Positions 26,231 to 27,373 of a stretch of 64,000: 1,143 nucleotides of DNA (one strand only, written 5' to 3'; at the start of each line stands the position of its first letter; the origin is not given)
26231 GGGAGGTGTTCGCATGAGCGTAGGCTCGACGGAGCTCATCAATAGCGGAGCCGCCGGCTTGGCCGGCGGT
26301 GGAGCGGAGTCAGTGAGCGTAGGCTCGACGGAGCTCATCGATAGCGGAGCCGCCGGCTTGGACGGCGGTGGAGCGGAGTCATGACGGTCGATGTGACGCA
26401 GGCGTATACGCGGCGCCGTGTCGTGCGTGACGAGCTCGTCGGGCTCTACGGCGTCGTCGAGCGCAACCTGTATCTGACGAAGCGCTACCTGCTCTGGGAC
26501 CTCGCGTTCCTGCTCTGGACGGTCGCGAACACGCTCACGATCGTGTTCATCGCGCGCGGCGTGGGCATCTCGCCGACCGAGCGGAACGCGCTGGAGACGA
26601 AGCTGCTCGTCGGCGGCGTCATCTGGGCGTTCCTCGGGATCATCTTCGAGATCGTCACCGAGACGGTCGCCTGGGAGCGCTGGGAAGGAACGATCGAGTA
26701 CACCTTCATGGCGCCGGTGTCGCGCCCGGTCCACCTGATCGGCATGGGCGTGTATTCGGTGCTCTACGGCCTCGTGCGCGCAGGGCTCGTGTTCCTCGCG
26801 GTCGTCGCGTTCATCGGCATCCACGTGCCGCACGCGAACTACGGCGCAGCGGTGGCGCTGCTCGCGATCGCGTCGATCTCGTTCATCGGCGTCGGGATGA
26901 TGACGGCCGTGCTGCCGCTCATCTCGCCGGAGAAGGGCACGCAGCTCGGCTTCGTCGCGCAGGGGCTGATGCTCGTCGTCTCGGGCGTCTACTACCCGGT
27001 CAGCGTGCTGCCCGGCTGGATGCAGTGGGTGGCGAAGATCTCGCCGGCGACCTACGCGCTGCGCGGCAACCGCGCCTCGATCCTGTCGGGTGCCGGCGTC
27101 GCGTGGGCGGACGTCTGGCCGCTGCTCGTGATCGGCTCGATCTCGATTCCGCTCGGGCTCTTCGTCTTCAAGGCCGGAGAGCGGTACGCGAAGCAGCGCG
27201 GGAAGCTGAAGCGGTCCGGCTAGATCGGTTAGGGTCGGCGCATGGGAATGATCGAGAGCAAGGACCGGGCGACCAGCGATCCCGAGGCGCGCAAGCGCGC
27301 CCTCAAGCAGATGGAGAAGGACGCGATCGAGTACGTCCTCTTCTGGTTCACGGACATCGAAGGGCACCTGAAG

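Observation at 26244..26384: Tandem REP-like units form an in-frame 46-codon bridge between two ATGA-coupled ABC genes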

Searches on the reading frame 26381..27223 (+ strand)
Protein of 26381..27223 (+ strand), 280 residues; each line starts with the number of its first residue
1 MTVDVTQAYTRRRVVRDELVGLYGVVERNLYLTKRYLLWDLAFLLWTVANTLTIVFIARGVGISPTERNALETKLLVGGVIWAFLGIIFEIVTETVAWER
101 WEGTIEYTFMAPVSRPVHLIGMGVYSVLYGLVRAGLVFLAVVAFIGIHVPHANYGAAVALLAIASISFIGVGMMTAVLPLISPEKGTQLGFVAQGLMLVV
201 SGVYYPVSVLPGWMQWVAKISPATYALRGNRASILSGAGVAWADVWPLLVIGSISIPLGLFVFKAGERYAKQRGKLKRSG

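Call 8: search_protein_families(library=pfam, proteins=[window:26381-27223:+])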
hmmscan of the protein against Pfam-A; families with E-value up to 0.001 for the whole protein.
window:26381-27223:+ (280 aa): 2 families
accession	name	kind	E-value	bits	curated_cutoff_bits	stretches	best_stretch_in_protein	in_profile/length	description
PF01061.29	ABC2_membrane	-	2.9e-18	66.6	26.9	1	45-234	22-210/211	ABC-2 type transporter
PF12698.13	ABC2_membrane_3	-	2e-10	40.8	31.6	1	75-256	163-338/347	ABC-2 family transporter protein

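Call 9: search_protein_families(library=ncbifam, proteins=[window:26381-27223:+])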
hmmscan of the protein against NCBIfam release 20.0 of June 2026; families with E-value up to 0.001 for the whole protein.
window:26381-27223:+ (280 aa): 5 families
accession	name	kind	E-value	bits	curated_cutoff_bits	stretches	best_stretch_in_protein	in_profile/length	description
TIGR01247.1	drrB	subfamily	3.9e-12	46.3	223.05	1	94-241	68-212/236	daunorubicin resistance ABC transporter membrane protein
TIGR03062.1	pip_yhgE_Cterm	subfamily_domain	1.1e-09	38.2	102.2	1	126-264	70-204/208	YhgE/Pip family protein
NF011648.0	PRK15066.1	subfamily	2.1e-08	34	225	1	83-246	71-231/257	ABC transporter permease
NF033858.1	ABC2_perm_RbbA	equivalog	0.0001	20.4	1050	1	80-262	719-903/909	ribosome-associated ATPase/putative transporter RbbA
TIGR00025.1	Mtu_efflux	paralog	0.0006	19.4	146.9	1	89-232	55-198/238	ABC transporter efflux protein, DrrB family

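Call 10: find_homologous_proteins(query=window:26381-27223:+, max_evalue=1e-10)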
Query window:26381-27223:+ (280 aa): 8000 proteins with E <= 1e-10 among 8000 candidates; the best 120 are listed.
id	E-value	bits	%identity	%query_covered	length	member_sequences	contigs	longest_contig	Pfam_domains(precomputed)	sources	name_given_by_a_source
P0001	1.4e-175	600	100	100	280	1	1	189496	PF01061.30,PF12698.14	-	-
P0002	1.1e-168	578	96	100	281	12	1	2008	PF01061.30,PF12698.14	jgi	jgi:ABC-2 type transport system permease protein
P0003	7.7e-168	575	94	100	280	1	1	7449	PF01061.30,PF12698.14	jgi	-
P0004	2.4e-167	573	94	100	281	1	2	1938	PF01061.30,PF12698.14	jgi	jgi:ABC-2 type transport system permease protein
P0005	1.6e-166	571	94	100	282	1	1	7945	PF01061.30,PF12698.14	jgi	jgi:ABC-2 type transport system permease protein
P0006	2.4e-166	570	94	100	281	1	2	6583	PF01061.30,PF12698.14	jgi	jgi:ABC-2 type transport system permease protein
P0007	7.3e-166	569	93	100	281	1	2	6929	PF01061.30,PF12698.14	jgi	jgi:ABC-2 type transport system permease protein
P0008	3.1e-165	566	92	100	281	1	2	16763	PF01061.30,PF12698.14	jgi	jgi:ABC-2 type transport system permease protein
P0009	5.1e-165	566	94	99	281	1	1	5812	PF01061.30,PF12698.14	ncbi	-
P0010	1.4e-163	561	91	99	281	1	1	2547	PF01061.30,PF12698.14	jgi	jgi:ABC-2 type transport system permease protein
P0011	2.8e-163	560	91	100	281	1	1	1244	PF01061.30,PF12698.14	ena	-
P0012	6.5e-163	559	92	99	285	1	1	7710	PF01061.30,PF12698.14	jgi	-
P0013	1.1e-162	558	91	99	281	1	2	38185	PF01061.30,PF12698.14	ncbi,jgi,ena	ncbi:MAG TPA: ABC transporter permease [Gaiellaceae bacterium]|jgi:ABC-2 type transport system perme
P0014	2.2e-162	557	90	100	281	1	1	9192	PF01061.30,PF12698.14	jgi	jgi:ABC-2 type transport system permease protein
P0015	4.0e-162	556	91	100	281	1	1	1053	PF01061.30,PF12698.14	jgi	jgi:ABC-2 type transport system permease protein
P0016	4.5e-162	556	90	100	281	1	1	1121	PF01061.30,PF12698.14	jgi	jgi:ABC-2 type transport system permease protein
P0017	7.7e-162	555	91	99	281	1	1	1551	PF01061.30,PF12698.14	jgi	jgi:ABC-2 type transport system permease protein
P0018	7.8e-162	555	90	100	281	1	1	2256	PF01061.30,PF12698.14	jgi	jgi:ABC-2 type transport system permease protein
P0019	1.4e-161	554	91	100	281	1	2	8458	PF01061.30,PF12698.14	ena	-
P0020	4.6e-161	553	91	99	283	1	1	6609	PF01061.30,PF12698.14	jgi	jgi:ABC-2 type transport system permease protein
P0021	6.8e-161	552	90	99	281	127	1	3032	PF01061.30,PF12698.14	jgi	jgi:ABC-2 type transport system permease protein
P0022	9.8e-161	552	91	100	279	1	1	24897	PF01061.30,PF12698.14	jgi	jgi:ABC-2 type transport system permease protein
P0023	1.2e-160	551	90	99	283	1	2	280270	PF01061.30,PF12698.14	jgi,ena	-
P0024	1.3e-160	551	90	100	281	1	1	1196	PF01061.30,PF12698.14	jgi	jgi:ABC-2 type transport system permease protein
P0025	1.4e-160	551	89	100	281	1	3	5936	PF01061.30,PF12698.14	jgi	jgi:ABC-2 type transport system permease protein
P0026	1.9e-160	551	90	100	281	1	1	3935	PF01061.30,PF12698.14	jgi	jgi:ABC-2 type transport system permease protein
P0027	1.9e-160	551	89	100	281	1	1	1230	PF01061.30,PF12698.14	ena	-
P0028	2.1e-160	551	89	99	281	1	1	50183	PF01061.30,PF12698.14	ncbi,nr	ncbi:MAG TPA: ABC transporter permease [Gaiellaceae bacterium]|nr:ABC transporter permease [Gaiellac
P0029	2.2e-160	551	90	99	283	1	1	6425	PF01061.30,PF12698.14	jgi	jgi:ABC-2 type transport system permease protein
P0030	3.2e-160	550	89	100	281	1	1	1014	PF01061.30,PF12698.14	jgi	jgi:ABC-2 type transport system permease protein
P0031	3.3e-160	550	89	100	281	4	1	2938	PF01061.30,PF12698.14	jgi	jgi:ABC-2 type transport system permease protein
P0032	3.3e-160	550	90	99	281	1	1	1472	PF01061.30,PF12698.14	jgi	jgi:ABC-2 type transport system permease protein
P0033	3.3e-160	550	90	99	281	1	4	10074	PF01061.30,PF12698.14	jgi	jgi:ABC-2 type transport system permease protein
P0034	3.5e-160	550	91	100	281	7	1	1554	PF01061.30,PF12698.14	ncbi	-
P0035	4.0e-160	550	90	99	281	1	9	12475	PF01061.30,PF12698.14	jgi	jgi:ABC-2 type transport system permease protein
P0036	4.3e-160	550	90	99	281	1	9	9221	PF01061.30,PF12698.14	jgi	jgi:ABC-2 type transport system permease protein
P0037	5.9e-160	549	90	100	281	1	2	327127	PF01061.30,PF12698.14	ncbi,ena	-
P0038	6.8e-160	549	90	100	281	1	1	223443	PF01061.30,PF12698.14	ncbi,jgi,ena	jgi:ABC-2 type transport system permease protein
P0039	8.5e-160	549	90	99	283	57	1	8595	PF01061.30,PF12698.14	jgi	jgi:ABC-2 type transport system permease protein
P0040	9.1e-160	549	89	100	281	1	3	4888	PF01061.30,PF12698.14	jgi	jgi:ABC-2 type transport system permease protein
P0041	1.8e-159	548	89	99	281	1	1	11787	PF01061.30,PF12698.14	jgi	jgi:ABC-2 type transport system permease protein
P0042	2.1e-159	547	90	99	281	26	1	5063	PF01061.30,PF12698.14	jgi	jgi:ABC-2 type transport system permease protein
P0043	2.8e-159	547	88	100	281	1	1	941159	PF01061.30,PF12698.14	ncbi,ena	-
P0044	3.1e-159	547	89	99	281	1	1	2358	PF01061.30,PF12698.14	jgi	jgi:ABC-2 type transport system permease protein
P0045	3.3e-159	547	89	99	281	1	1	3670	PF01061.30,PF12698.14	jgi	jgi:ABC-2 type transport system permease protein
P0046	3.8e-159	546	89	99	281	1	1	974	PF01061.30,PF12698.14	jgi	jgi:ABC-2 type transport system permease protein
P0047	4.8e-159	546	87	100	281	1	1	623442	PF01061.30,PF12698.14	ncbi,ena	-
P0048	5.3e-159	546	89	99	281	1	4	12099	PF01061.30,PF12698.14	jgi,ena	jgi:ABC-2 type transport system permease protein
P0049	5.5e-159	546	90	99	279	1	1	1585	PF01061.30,PF12698.14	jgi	jgi:ABC-2 type transport system permease protein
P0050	7.8e-159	545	90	99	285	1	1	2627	PF01061.30,PF12698.14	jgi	jgi:ABC-2 type transport system permease protein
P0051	9.2e-159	545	89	99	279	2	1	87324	PF01061.30,PF12698.14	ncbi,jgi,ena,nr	ncbi:MAG TPA: ABC transporter permease [Gaiellaceae bacterium]|nr:ABC transporter permease [Gaiellac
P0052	9.5e-159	545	88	99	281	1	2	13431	PF01061.30,PF12698.14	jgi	jgi:ABC-2 type transport system permease protein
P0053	1.1e-158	545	89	99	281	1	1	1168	PF01061.30,PF12698.14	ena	-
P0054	1.2e-158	545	88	100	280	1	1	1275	PF01061.30,PF12698.14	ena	-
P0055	1.5e-158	545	89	99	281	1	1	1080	PF01061.30,PF12698.14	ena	-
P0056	1.6e-158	544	89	99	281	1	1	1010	PF01061.30,PF12698.14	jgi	jgi:ABC-2 type transport system permease protein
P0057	1.7e-158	544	90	100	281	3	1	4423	PF01061.30,PF12698.14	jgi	jgi:ABC-2 type transport system permease protein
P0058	4.2e-158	543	89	99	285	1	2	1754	PF01061.30,PF12698.14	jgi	jgi:ABC-2 type transport system permease protein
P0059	5.2e-158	543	87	100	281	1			PF01061.30,PF12698.14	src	-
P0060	5.6e-158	543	90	99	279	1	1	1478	PF01061.30,PF12698.14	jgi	jgi:ABC-2 type transport system permease protein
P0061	6.5e-158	542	88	99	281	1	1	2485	PF01061.30,PF12698.14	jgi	jgi:ABC-2 type transport system permease protein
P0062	1.2e-157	542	89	99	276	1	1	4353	PF01061.30,PF12698.14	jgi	jgi:ABC-2 type transport system permease protein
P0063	1.6e-157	541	90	99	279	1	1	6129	PF01061.30,PF12698.14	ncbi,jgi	-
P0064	1.7e-157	541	89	99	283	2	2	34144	PF01061.30,PF12698.14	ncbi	ncbi:MAG: ABC transporter permease [Gaiellaceae bacterium]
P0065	1.8e-157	541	89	98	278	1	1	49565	PF01061.30,PF12698.14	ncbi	-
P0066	1.9e-157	541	89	100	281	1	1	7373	PF01061.30,PF12698.14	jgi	jgi:ABC-2 type transport system permease protein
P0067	2.0e-157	541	88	99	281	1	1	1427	PF01061.30,PF12698.14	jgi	jgi:ABC-2 type transport system permease protein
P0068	2.3e-157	541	89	99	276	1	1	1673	PF01061.30,PF12698.14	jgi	jgi:ABC-2 type transport system permease protein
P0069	8.6e-157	539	87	99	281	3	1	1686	PF01061.30,PF12698.14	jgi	jgi:ABC-2 type transport system permease protein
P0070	9.7e-157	539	90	98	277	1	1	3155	PF01061.30,PF12698.14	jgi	jgi:ABC-2 type transport system permease protein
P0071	1.1e-156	538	90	99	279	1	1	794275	PF01061.30,PF12698.14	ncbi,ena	-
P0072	1.3e-156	538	89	97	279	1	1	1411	PF01061.30,PF12698.14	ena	-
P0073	1.3e-156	538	88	100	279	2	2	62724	PF01061.30,PF12698.14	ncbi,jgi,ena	-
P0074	1.8e-156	538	88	100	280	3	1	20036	PF01061.30,PF12698.14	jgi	jgi:ABC-2 type transport system permease protein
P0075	2.0e-156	538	86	100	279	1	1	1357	PF01061.30,PF12698.14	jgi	jgi:ABC-2 type transport system permease protein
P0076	2.1e-156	538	89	98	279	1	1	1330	PF01061.30,PF12698.14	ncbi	-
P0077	2.2e-156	537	88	100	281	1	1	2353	PF01061.30,PF12698.14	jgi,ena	jgi:ABC-2 type transport system permease protein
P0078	2.2e-156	537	89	98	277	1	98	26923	PF01061.30,PF12698.14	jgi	jgi:ABC-2 type transport system permease protein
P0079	2.7e-156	537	87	100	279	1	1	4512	PF01061.30,PF12698.14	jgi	jgi:ABC-2 type transport system permease protein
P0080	2.8e-156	537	89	99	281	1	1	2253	PF01061.30,PF12698.14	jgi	jgi:ABC-2 type transport system permease protein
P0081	2.8e-156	537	89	98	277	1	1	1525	PF01061.30,PF12698.14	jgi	jgi:ABC-2 type transport system permease protein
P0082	3.0e-156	537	88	100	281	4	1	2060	PF01061.30,PF12698.14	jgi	-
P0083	4.0e-156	537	87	100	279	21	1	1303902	PF01061.30,PF12698.14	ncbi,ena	-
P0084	4.2e-156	537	88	97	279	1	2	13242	PF01061.30,PF12698.14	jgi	jgi:ABC-2 type transport system permease protein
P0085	4.3e-156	536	88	99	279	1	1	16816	PF01061.30,PF12698.14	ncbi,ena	ncbi:MAG TPA: ABC transporter permease [Gaiellaceae bacterium]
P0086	4.9e-156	536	88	99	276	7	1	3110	PF01061.30,PF12698.14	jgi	jgi:ABC-2 type transport system permease protein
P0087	5.3e-156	536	88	99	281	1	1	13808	PF01061.30,PF12698.14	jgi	jgi:ABC-2 type transport system permease protein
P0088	5.8e-156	536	88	98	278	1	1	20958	PF01061.30,PF12698.14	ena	-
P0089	6.6e-156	536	89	98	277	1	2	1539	PF01061.30,PF12698.14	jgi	jgi:ABC-2 type transport system permease protein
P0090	8.0e-156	536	87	100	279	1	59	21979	PF01061.30,PF12698.14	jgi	jgi:ABC-2 type transport system permease protein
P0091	9.0e-156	535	89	98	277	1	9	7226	PF01061.30,PF12698.14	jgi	jgi:ABC-2 type transport system permease protein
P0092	9.8e-156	535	89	98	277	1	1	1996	PF01061.30,PF12698.14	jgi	jgi:ABC-2 type transport system permease protein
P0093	9.8e-156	535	86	99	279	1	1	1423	PF01061.30,PF12698.14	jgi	jgi:ABC-2 type transport system permease protein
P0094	1.1e-155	535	89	98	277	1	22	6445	PF01061.30,PF12698.14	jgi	jgi:ABC-2 type transport system permease protein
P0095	1.1e-155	535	88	97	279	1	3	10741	PF01061.30,PF12698.14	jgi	jgi:ABC-2 type transport system permease protein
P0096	1.2e-155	535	89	98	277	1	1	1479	PF01061.30,PF12698.14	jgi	jgi:ABC-2 type transport system permease protein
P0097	1.2e-155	535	89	98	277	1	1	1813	PF01061.30,PF12698.14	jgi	jgi:ABC-2 type transport system permease protein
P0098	1.2e-155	535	89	97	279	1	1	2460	PF01061.30,PF12698.14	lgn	-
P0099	1.2e-155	535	88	99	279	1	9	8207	PF01061.30,PF12698.14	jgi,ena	jgi:ABC-2 type transport system permease protein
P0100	1.6e-155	535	89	98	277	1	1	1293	PF01061.30,PF12698.14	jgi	jgi:ABC-2 type transport system permease protein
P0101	1.7e-155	535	88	97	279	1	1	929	PF01061.30,PF12698.14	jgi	jgi:ABC-2 type transport system permease protein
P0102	1.8e-155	534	88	98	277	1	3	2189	PF01061.30,PF12698.14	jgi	jgi:ABC-2 type transport system permease protein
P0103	1.8e-155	534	86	100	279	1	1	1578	PF01061.30,PF12698.14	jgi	-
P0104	1.8e-155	534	87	100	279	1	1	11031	PF01061.30,PF12698.14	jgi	jgi:ABC-2 type transport system permease protein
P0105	1.9e-155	534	89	97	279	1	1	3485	PF01061.30,PF12698.14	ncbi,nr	ncbi:MAG TPA: ABC transporter permease [Gaiellaceae bacterium]|nr:ABC transporter permease [Gaiellac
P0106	2.0e-155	534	86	100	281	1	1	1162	PF01061.30,PF12698.14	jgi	jgi:ABC-2 type transport system permease protein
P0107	2.1e-155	534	88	98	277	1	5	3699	PF01061.30,PF12698.14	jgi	jgi:ABC-2 type transport system permease protein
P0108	2.7e-155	534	87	100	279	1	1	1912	PF01061.30,PF12698.14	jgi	jgi:ABC-2 type transport system permease protein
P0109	3.2e-155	534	87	100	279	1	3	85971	PF01061.30,PF12698.14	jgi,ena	-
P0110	3.2e-155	534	89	97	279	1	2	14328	PF01061.30,PF12698.14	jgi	jgi:ABC-2 type transport system permease protein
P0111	3.3e-155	534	89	97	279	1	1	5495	PF01061.30,PF12698.14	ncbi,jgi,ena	-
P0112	3.7e-155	533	87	100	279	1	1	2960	PF01061.30,PF12698.14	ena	-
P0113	3.7e-155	533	87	100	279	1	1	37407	PF01061.30,PF12698.14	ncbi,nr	ncbi:MAG TPA: ABC transporter permease [Gaiellaceae bacterium]|nr:ABC transporter permease [Gaiellac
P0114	4.0e-155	533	89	98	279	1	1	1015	PF01061.30,PF12698.14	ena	-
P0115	4.1e-155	533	89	97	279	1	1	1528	PF01061.30,PF12698.14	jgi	jgi:ABC-2 type transport system permease protein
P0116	4.2e-155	533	86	100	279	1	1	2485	PF01061.30,PF12698.14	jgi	jgi:ABC-2 type transport system permease protein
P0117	4.7e-155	533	87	100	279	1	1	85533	PF01061.30,PF12698.14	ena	-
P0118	6.1e-155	533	88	98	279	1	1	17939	PF01061.30,PF12698.14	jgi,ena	-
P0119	6.5e-155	533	86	100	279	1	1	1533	PF01061.30,PF12698.14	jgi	jgi:ABC-2 type transport system permease protein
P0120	6.7e-155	533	89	97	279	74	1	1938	PF01061.30,PF12698.14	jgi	jgi:ABC-2 type transport system permease protein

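Call 12: find_encoding_contigs(protein=P0003, flank=2500, max_places=4)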
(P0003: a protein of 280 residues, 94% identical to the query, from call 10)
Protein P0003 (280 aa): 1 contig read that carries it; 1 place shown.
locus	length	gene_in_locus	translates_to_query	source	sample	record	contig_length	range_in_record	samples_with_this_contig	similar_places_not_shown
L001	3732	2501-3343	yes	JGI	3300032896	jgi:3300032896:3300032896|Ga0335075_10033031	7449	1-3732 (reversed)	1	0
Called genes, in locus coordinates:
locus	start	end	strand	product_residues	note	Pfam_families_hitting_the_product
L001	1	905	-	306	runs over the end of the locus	PF01545:Cation_efflux, PF16916:ZT_dimer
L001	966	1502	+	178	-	PF00719:Pyrophosphatase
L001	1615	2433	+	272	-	PF00005:ABC_tran, PF13555:AAA_29 (weak), PF13304:AAA_21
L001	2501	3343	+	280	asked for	PF01061:ABC2_membrane, PF12698:ABC2_membrane_3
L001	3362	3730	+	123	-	?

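Call 13: find_encoding_contigs(protein=P0005, flank=2500, max_places=4)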
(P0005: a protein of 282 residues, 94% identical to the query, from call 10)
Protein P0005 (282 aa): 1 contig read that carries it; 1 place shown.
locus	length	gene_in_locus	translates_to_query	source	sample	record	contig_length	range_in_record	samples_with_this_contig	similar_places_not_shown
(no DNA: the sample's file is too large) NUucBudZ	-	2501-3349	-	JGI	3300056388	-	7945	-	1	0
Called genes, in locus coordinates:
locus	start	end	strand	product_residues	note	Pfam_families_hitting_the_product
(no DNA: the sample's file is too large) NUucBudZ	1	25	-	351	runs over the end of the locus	PF03951:Gln-synt_N, PF00120:Gln-synt_C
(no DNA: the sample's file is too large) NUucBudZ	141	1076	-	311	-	PF01545:Cation_efflux, PF16916:ZT_dimer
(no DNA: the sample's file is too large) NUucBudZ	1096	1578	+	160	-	PF00719:Pyrophosphatase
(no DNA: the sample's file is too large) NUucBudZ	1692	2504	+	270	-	PF00005:ABC_tran, PF13555:AAA_29 (weak), PF13304:AAA_21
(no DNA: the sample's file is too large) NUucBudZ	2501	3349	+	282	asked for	PF01061:ABC2_membrane, PF12698:ABC2_membrane_3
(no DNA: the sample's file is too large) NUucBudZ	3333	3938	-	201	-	PF12697:Abhydrolase_6 (weak)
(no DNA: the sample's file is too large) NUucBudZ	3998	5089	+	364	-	?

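Call 14: find_encoding_contigs(protein=P0008, flank=2500, max_places=4)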
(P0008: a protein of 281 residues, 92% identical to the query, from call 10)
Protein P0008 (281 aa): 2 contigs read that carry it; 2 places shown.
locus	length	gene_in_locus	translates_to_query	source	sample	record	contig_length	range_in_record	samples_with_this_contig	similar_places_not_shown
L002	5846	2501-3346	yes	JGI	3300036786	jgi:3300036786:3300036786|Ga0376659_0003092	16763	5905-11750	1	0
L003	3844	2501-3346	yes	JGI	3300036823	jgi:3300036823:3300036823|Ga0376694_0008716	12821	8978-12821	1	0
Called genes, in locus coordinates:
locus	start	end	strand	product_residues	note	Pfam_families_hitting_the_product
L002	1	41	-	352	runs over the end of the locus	PF03951:Gln-synt_N, PF00120:Gln-synt_C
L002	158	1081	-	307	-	PF01545:Cation_efflux, PF16916:ZT_dimer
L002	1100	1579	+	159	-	PF00719:Pyrophosphatase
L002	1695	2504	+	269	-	PF00005:ABC_tran, PF13555:AAA_29 (weak), PF13304:AAA_21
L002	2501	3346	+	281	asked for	PF01061:ABC2_membrane, PF12698:ABC2_membrane_3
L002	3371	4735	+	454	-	PF03951:Gln-synt_N, PF00120:Gln-synt_C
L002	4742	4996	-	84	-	-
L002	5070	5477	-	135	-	-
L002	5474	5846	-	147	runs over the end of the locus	PF10027:DUF2269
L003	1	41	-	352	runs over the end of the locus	PF03951:Gln-synt_N, PF00120:Gln-synt_C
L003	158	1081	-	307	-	PF01545:Cation_efflux, PF16916:ZT_dimer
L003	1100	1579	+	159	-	PF00719:Pyrophosphatase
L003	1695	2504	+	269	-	PF00005:ABC_tran, PF13304:AAA_21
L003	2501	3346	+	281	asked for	PF01061:ABC2_membrane, PF12698:ABC2_membrane_3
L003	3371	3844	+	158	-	?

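Call 39: find_encoding_contigs(protein=P0074, flank=1200, max_places=3)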
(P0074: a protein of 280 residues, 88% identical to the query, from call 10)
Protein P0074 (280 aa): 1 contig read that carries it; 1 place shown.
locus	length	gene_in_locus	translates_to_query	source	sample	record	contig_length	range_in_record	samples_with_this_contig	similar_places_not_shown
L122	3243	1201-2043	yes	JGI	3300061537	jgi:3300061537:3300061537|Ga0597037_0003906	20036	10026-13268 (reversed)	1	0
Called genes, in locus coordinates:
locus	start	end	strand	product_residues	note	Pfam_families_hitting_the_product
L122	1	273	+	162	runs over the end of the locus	PF00719:Pyrophosphatase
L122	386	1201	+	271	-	PF00005:ABC_tran, PF13555:AAA_29 (weak), PF13304:AAA_21 (weak)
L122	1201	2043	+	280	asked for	PF01061:ABC2_membrane, PF12698:ABC2_membrane_3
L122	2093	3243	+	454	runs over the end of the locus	PF03951:Gln-synt_N, PF00120:Gln-synt_C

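Call 40: find_encoding_contigs(protein=P0002, flank=1200, max_places=3)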
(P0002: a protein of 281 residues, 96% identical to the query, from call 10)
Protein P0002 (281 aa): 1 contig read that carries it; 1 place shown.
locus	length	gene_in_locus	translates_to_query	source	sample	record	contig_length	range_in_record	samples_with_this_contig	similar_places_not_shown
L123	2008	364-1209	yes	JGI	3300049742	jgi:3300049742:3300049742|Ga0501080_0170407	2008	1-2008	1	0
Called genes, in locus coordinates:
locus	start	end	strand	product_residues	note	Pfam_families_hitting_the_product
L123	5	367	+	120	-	PF00005:ABC_tran (faint), PF13304:AAA_21 (weak)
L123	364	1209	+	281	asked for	PF01061:ABC2_membrane, PF12698:ABC2_membrane_3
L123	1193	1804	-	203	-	PF12697:Abhydrolase_6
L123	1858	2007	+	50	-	?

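Call 41: find_encoding_contigs(protein=P0007, flank=1200, max_places=3)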
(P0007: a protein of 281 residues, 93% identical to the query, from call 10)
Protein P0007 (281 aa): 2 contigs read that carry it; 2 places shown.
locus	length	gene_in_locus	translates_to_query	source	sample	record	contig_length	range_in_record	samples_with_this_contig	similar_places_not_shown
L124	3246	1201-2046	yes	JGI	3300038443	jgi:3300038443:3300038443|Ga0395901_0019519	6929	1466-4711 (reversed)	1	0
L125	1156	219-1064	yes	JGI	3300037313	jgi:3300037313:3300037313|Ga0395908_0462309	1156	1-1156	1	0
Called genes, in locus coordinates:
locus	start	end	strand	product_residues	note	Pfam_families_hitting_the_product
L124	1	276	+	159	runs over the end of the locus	PF00719:Pyrophosphatase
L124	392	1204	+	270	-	PF00005:ABC_tran, PF13555:AAA_29 (weak), PF13304:AAA_21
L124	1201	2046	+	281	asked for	PF01061:ABC2_membrane, PF12698:ABC2_membrane_3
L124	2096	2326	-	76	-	PF12713:DUF3806 (weak)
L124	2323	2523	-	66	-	-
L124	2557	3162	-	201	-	PF12697:Abhydrolase_6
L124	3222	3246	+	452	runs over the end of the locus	PF03951:Gln-synt_N, PF00120:Gln-synt_C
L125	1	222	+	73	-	?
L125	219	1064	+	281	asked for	PF01061:ABC2_membrane, PF12698:ABC2_membrane_3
